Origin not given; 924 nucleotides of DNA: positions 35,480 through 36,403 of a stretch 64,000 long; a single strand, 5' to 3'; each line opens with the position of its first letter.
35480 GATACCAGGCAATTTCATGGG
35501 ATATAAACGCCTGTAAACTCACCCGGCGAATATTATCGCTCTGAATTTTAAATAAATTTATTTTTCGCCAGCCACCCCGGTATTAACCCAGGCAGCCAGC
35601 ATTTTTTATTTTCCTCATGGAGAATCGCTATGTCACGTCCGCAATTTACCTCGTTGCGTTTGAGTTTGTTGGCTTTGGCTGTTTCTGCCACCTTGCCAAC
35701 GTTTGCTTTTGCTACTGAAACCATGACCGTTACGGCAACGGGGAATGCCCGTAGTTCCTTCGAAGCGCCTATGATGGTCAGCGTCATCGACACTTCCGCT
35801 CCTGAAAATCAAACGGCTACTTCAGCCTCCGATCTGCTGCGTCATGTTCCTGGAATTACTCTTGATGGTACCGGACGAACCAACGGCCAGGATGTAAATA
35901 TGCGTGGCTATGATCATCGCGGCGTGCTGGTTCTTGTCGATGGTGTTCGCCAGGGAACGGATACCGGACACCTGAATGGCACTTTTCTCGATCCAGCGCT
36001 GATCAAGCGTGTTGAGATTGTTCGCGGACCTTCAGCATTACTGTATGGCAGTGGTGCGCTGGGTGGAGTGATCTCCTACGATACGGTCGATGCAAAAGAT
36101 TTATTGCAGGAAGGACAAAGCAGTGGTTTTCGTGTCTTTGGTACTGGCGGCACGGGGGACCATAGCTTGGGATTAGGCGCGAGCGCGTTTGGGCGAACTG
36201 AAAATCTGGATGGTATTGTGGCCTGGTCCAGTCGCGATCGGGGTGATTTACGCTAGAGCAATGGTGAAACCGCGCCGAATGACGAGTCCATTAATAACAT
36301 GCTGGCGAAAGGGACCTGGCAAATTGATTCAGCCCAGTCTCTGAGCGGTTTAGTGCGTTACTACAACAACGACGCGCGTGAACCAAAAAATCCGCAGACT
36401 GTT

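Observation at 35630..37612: The heme receptor gene chuA carries a single in-frame amber codon inside an otherwise intact chu locus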

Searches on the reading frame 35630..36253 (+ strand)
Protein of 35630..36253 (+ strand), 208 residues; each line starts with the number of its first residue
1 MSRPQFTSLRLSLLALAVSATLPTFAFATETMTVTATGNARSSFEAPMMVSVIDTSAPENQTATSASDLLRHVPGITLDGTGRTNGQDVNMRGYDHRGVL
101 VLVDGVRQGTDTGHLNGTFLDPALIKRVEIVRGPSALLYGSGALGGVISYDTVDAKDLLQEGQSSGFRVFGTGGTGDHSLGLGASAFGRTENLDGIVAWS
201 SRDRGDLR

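Call 10: list_cluster_members(proteins=[window:35630-36253:+, window:36299-37609:+])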
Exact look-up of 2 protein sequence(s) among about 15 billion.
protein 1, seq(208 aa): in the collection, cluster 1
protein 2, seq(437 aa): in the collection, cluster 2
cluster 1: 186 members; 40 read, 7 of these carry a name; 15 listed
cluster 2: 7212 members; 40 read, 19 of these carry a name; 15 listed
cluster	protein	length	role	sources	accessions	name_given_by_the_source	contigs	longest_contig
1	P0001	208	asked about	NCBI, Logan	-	-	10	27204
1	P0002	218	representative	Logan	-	-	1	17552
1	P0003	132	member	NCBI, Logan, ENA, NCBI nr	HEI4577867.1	TPA: TonB-dependent receptor plug domain-containing protein, partial [Escherichia coli] | TonB-dependent receptor plug domain-containing protein [Escherichia coli]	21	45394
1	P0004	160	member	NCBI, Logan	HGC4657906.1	TPA: TonB-dependent receptor plug domain-containing protein, partial [Escherichia coli]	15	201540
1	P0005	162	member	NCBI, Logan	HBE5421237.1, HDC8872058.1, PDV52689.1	TPA: TonB-dependent receptor plug domain-containing protein, partial [Escherichia coli]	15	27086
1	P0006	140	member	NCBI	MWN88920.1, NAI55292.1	TonB-dependent receptor plug domain-containing protein, partial [Escherichia coli]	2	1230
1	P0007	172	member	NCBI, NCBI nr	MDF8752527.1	TonB-dependent heme/hemoglobin receptor ChuA/ShuA, partial [Escherichia coli] | TonB-dependent heme/hemoglobin receptor ChuA/ShuA [Escherichia coli]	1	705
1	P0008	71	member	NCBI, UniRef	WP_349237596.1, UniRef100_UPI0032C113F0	TonB-dependent receptor plug domain-containing protein, partial [Escherichia coli] | TonB-dependent receptor plug domain-containing protein n=1 Tax=Escherichia coli TaxID=562 ...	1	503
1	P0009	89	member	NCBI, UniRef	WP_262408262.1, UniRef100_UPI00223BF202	TonB-dependent receptor plug domain-containing protein, partial [Escherichia albertii] | TonB-dependent receptor plug domain-containing protein n=1 Tax=Escherichia albertii ...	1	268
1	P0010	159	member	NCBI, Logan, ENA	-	-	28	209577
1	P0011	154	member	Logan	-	-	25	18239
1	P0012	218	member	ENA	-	-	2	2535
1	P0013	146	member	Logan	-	-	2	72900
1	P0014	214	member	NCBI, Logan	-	-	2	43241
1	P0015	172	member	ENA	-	-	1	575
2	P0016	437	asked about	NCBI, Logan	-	-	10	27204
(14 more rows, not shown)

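Call 12: find_encoding_contigs(protein=P0001, flank=10000, max_places=10)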
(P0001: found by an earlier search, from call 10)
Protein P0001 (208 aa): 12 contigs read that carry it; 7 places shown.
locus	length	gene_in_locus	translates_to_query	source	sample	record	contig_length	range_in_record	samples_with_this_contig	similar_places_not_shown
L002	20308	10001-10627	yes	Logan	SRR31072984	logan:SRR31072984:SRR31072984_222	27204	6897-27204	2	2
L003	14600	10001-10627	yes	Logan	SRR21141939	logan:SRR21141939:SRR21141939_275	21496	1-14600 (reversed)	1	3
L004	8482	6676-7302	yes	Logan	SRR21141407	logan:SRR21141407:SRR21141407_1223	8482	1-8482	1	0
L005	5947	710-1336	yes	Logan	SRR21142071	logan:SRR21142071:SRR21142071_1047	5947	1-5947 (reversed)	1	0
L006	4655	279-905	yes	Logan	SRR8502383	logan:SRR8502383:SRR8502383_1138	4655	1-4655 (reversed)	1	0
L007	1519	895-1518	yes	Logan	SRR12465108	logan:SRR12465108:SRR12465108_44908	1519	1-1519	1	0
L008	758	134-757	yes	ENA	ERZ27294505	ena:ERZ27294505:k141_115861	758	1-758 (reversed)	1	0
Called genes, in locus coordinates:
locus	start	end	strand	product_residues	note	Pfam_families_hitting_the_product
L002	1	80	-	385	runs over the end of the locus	PF25917:BSH_RND, PF25876:HH_MFP_RND, PF25893:HH_CzcB (weak), PF25944:Beta-barrel_RND, PF25954:Beta-barrel_RND_2, PF25967:RND-MFP_C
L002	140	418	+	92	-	-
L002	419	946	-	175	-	PF00196:GerE (weak)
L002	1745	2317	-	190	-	PF03729:DUF308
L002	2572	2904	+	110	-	PF06411:HdeA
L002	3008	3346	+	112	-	PF06411:HdeA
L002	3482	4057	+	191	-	PF02308:MgtC, PF26539:ACT_YhiD_C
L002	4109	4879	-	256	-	PF02463:SMC_N, PF00005:ABC_tran, PF13304:AAA_21 (faint)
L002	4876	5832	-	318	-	PF01032:FecCD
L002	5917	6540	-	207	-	PF05368:NmrA (weak), PF13460:NAD_binding_10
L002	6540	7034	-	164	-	PF06228:ChuX_HutX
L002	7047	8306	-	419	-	PF04055:Radical_SAM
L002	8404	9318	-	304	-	PF01497:Peripla_BP_2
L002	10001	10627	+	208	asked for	PF07715:Plug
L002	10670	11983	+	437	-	PF00593:TonB_dep_Rec_b-barrel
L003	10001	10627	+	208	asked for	PF07715:Plug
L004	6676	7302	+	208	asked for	PF07715:Plug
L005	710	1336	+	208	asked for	PF07715:Plug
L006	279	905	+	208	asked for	PF07715:Plug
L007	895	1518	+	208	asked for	PF07715:Plug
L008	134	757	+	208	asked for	PF07715:Plug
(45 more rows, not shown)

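Call 30: find_encoding_contigs(protein=P0010, flank=2500, max_places=4)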
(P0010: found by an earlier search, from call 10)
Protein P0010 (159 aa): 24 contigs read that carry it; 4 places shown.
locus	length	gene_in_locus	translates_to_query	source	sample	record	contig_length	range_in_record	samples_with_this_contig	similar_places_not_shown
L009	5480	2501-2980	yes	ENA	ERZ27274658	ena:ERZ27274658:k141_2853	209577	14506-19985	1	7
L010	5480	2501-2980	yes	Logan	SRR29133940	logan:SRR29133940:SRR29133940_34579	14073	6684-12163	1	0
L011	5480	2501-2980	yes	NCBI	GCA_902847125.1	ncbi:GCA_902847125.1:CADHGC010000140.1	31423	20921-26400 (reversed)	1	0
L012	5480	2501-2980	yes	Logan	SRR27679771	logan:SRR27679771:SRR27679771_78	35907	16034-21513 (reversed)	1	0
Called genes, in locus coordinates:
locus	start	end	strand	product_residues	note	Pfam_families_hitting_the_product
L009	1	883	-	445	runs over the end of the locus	PF04055:Radical_SAM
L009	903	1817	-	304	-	PF01497:Peripla_BP_2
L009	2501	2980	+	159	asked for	PF07715:Plug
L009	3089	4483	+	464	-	PF00593:TonB_dep_Rec_b-barrel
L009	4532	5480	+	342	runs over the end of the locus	PF05171:HemS, PF06228:ChuX_HutX, PF05171:HemS, PF06228:ChuX_HutX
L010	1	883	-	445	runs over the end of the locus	PF04055:Radical_SAM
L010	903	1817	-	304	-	PF01497:Peripla_BP_2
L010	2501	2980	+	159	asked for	PF07715:Plug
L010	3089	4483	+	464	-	PF00593:TonB_dep_Rec_b-barrel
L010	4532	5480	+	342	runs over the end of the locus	PF05171:HemS, PF06228:ChuX_HutX, PF05171:HemS, PF06228:ChuX_HutX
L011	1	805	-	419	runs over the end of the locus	PF04055:Radical_SAM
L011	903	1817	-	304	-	PF01497:Peripla_BP_2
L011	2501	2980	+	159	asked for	PF07715:Plug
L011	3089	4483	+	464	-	PF00593:TonB_dep_Rec_b-barrel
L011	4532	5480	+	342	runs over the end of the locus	PF05171:HemS, PF06228:ChuX_HutX, PF05171:HemS, PF06228:ChuX_HutX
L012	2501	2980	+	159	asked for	PF07715:Plug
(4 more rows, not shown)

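Call 31: find_encoding_contigs(protein=P0002, flank=2500, max_places=3)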
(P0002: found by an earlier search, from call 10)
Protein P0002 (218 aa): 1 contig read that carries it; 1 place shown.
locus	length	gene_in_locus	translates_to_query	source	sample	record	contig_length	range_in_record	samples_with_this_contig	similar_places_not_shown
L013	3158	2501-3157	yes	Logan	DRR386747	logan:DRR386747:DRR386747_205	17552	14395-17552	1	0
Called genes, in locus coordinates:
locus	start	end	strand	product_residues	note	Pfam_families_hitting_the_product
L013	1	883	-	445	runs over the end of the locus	PF04055:Radical_SAM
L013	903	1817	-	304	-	PF01497:Peripla_BP_2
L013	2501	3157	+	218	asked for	PF07715:Plug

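Call 32: find_encoding_contigs(protein=P0005, flank=2500, max_places=3)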
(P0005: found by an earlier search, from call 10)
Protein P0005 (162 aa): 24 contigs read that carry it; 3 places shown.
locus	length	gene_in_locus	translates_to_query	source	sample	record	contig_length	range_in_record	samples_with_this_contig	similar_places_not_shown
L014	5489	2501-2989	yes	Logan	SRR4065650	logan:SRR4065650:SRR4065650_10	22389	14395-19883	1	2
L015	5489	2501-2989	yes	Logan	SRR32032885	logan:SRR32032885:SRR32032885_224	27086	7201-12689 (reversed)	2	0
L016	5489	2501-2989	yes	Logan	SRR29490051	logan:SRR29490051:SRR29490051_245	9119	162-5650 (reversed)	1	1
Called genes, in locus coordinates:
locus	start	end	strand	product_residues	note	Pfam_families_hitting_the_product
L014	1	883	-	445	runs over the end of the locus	PF04055:Radical_SAM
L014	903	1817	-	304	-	PF01497:Peripla_BP_2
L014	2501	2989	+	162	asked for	PF07715:Plug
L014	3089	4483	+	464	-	PF00593:TonB_dep_Rec_b-barrel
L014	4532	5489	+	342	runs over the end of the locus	PF05171:HemS, PF06228:ChuX_HutX, PF05171:HemS, PF06228:ChuX_HutX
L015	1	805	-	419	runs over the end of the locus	PF04055:Radical_SAM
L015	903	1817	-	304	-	PF01497:Peripla_BP_2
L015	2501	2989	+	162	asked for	PF07715:Plug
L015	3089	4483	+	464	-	PF00593:TonB_dep_Rec_b-barrel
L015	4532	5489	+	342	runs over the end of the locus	PF05171:HemS, PF06228:ChuX_HutX, PF05171:HemS, PF06228:ChuX_HutX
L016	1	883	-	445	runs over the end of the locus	PF04055:Radical_SAM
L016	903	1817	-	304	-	PF01497:Peripla_BP_2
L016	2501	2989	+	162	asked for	PF07715:Plug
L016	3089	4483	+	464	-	PF00593:TonB_dep_Rec_b-barrel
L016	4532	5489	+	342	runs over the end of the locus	PF05171:HemS, PF06228:ChuX_HutX, PF05171:HemS, PF06228:ChuX_HutX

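Call 61: search_protein_families(proteins=[window:35630-36253:+], library=ncbifam)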
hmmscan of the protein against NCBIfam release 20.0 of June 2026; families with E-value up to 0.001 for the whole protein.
window:35630-36253:+ (208 aa): 28 families (the best 25 are shown)
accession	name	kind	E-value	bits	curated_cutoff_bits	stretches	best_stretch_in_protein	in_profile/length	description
TIGR01785.1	TonB-hemin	subfamily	3.5e-56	191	316.85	1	30-208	2-185/677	TonB-dependent heme/hemoglobin receptor family protein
TIGR01786.1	TonB-hemlactrns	subfamily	3.7e-52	177.7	323.75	1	30-207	1-188/719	TonB-dependent hemoglobin/transferrin/lactoferrin family receptor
NF010010.0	PRK13483.1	equivalog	3.6e-23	81.4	927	1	27-150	31-160/660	ligand-gated channel protein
TIGR01779.1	TonB-B12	equivalog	1e-22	80.4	599.7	1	9-157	8-158/614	TonB-dependent vitamin B12 receptor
TIGR01783.1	TonB-siderophor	subfamily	1.1e-22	80.5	223.5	1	50-168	6-123/649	TonB-dependent siderophore receptor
NF010012.0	PRK13486.1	equivalog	1.1e-18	66.9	924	1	20-159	16-164/696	TonB-dependent receptor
NF007478.2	PRK10064.1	equivalog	1.4e-18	66.6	745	1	9-150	8-155/663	catecholate siderophore receptor CirA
NF010038.0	PRK13513.1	equivalog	2.5e-18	66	942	1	24-152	30-164/659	ligand-gated channel protein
NF010011.0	PRK13484.1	equivalog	7.8e-18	64.1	1197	1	28-153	29-159/682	IreA family TonB-dependent siderophore receptor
NF007926.1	PRK10641.1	equivalog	7.9e-17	61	836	1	13-157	11-158/617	TonB-dependent vitamin B12 receptor BtuB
TIGR01776.1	TonB-tbp-lbp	subfamily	3.4e-14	51.7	468.8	1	31-202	53-238/946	lactoferrin/transferrin family TonB-dependent receptor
NF050067.1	TonBEntbctnRecCfrA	equivalog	5.4e-14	51.4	1200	1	27-151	24-156/698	TonB-dependent ferric enterobactin receptor CfrA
NF010048.1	PRK13524.1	subfamily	3.7e-13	48.8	493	1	28-153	39-176/744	FepA family TonB-dependent siderophore receptor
NF047944.1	FoxamRcptFoxA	equivalog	5.1e-13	48.2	1300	1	26-151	34-161/697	ferrioxamine B receptor FoxA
NF010051.0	PRK13528.1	subfamily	2e-11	42.9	583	1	11-152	16-171/727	FepA family TonB-dependent siderophore receptor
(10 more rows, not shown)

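Call 71: find_encoding_contigs(protein=P0016, flank=1000, max_places=10)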
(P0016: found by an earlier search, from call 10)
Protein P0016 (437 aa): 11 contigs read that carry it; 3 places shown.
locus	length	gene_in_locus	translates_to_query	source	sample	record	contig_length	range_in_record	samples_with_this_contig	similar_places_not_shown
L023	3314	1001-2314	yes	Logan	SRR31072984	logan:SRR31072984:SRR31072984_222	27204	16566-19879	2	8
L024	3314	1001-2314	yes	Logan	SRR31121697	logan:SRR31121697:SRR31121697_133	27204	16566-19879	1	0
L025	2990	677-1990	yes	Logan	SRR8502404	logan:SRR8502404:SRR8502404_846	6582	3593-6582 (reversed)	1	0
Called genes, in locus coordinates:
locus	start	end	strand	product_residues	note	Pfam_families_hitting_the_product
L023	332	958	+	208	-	PF07715:Plug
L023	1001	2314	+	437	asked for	PF00593:TonB_dep_Rec_b-barrel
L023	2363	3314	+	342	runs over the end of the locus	PF05171:HemS, PF06228:ChuX_HutX, PF05171:HemS, PF06228:ChuX_HutX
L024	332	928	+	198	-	PF07715:Plug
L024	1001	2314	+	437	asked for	PF00593:TonB_dep_Rec_b-barrel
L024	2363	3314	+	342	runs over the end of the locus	PF05171:HemS, PF06228:ChuX_HutX, PF05171:HemS, PF06228:ChuX_HutX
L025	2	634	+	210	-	?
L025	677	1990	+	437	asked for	PF00593:TonB_dep_Rec_b-barrel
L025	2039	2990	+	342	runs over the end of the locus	PF05171:HemS, PF06228:ChuX_HutX, PF05171:HemS, PF06228:ChuX_HutX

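Call 73: find_encoding_contigs(protein=window:35630-36223:+, flank=10000, max_places=10)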
Protein seq(198 aa) (198 aa): 5 contigs read that carry it; 5 places shown.
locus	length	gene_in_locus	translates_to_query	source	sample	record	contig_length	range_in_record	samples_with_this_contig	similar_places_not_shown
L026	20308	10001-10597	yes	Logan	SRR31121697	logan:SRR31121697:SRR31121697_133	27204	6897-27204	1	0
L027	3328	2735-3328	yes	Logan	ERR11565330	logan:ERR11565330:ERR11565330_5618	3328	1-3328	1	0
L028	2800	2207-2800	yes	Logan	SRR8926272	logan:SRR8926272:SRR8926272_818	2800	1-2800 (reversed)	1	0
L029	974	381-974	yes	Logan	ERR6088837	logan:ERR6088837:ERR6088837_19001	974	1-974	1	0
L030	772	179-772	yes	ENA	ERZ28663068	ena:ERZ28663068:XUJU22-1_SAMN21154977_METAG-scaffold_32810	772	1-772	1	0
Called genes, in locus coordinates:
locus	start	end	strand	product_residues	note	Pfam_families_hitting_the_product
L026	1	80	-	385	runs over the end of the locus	PF25917:BSH_RND, PF25876:HH_MFP_RND, PF25893:HH_CzcB (weak), PF25944:Beta-barrel_RND, PF25954:Beta-barrel_RND_2, PF25967:RND-MFP_C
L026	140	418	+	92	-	-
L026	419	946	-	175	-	PF00196:GerE (weak)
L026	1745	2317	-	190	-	PF03729:DUF308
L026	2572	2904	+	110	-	PF06411:HdeA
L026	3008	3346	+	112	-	PF06411:HdeA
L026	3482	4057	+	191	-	PF02308:MgtC, PF26539:ACT_YhiD_C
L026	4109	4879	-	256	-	PF02463:SMC_N, PF00005:ABC_tran, PF13304:AAA_21 (faint)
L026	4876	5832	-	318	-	PF01032:FecCD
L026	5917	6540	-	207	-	PF05368:NmrA (weak), PF13460:NAD_binding_10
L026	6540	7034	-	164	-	PF06228:ChuX_HutX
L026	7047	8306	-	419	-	PF04055:Radical_SAM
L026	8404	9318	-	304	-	PF01497:Peripla_BP_2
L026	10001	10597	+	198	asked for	PF07715:Plug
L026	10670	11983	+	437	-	PF00593:TonB_dep_Rec_b-barrel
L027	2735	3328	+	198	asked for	PF07715:Plug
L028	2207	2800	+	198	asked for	PF07715:Plug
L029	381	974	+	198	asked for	PF07715:Plug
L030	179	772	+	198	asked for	PF07715:Plug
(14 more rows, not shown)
